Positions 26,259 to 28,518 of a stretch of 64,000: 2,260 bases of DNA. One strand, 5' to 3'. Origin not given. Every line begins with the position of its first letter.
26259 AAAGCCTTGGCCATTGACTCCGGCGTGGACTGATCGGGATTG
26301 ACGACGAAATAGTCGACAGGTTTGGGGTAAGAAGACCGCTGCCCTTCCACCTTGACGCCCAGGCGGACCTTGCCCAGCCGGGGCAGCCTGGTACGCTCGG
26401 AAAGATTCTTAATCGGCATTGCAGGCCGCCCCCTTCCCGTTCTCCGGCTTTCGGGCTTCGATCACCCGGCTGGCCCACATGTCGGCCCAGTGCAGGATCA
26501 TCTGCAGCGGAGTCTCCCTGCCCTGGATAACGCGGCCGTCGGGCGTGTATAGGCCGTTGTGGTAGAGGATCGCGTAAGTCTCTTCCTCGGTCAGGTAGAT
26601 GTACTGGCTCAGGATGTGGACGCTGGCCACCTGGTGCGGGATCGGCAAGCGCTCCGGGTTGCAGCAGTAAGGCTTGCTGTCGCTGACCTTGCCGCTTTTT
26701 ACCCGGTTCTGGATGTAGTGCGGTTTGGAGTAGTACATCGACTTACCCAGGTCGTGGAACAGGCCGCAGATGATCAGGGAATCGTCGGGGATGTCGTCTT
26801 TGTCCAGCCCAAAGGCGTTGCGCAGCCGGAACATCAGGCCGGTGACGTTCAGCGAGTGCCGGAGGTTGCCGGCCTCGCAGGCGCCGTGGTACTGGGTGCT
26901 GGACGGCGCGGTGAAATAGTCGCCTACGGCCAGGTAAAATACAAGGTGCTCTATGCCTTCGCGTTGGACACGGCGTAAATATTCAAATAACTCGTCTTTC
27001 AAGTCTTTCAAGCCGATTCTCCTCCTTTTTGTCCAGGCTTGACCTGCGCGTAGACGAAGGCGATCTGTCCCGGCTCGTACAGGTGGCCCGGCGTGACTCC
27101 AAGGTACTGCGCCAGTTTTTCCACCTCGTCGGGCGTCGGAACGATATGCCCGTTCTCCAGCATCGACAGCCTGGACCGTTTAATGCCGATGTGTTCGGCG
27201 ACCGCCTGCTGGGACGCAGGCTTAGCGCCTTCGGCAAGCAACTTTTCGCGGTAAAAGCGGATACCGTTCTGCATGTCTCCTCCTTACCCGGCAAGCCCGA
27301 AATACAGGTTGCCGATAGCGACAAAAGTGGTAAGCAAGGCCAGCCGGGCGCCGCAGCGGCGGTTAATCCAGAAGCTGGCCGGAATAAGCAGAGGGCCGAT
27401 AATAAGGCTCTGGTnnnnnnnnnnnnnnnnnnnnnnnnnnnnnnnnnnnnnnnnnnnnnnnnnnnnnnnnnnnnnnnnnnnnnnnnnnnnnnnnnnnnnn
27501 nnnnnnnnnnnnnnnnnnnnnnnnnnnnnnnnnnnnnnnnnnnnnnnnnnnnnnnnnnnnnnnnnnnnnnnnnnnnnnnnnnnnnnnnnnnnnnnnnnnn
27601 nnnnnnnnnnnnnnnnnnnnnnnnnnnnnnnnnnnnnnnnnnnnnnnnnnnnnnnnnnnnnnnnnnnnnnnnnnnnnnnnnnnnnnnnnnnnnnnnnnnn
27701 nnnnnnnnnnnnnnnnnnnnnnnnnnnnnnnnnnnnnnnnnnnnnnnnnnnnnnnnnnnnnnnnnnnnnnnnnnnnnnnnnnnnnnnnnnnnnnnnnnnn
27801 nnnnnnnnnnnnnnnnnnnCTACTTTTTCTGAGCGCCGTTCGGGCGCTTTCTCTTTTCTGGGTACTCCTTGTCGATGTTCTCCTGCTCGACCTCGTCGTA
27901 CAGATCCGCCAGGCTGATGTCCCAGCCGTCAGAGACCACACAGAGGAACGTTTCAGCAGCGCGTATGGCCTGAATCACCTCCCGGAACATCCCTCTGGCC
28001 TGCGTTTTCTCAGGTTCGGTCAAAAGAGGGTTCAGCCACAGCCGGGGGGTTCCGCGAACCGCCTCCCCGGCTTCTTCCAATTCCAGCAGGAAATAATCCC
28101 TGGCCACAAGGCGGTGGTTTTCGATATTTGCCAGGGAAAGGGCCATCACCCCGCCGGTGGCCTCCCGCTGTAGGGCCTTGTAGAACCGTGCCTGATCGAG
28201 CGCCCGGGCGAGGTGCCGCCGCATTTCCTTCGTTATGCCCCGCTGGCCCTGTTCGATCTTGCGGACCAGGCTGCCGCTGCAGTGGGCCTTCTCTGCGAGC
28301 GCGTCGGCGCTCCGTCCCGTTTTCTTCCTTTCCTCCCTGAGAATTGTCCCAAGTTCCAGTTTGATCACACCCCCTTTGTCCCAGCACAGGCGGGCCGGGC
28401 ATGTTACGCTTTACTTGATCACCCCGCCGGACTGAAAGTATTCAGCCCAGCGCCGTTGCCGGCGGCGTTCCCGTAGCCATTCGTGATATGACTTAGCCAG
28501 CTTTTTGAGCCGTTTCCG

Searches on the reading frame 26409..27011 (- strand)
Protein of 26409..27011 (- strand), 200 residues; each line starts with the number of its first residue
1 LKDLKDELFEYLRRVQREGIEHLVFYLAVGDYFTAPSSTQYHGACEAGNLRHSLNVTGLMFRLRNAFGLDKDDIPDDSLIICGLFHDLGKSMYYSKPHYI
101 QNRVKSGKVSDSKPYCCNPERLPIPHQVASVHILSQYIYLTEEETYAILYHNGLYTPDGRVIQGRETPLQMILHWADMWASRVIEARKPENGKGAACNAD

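Call 86: search_protein_families(library=pfam, proteins=[window:26409-27011:-], max_evalue=0.001)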
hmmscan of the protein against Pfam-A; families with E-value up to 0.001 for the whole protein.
window:26409-27011:- (200 aa): 1 family
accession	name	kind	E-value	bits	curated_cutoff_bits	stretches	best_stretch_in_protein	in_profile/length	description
PF01966.28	HD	-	2.1e-05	25.2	22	1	50-176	2-110/116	HD domain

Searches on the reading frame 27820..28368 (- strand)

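Call 86: search_protein_families(library=pfam, proteins=[window:27820-28368:-], max_evalue=0.001)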
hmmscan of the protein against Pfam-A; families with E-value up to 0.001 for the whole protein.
window:27820-28368:- (182 aa): 2 families
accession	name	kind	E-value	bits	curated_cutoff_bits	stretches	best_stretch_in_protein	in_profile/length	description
PF13560.12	HTH_31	-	2e-09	38.1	27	1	5-58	1-55/64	Helix-turn-helix domain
PF01381.28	HTH_3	-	5.5e-05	23.6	23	1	10-58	1-49/55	Helix-turn-helix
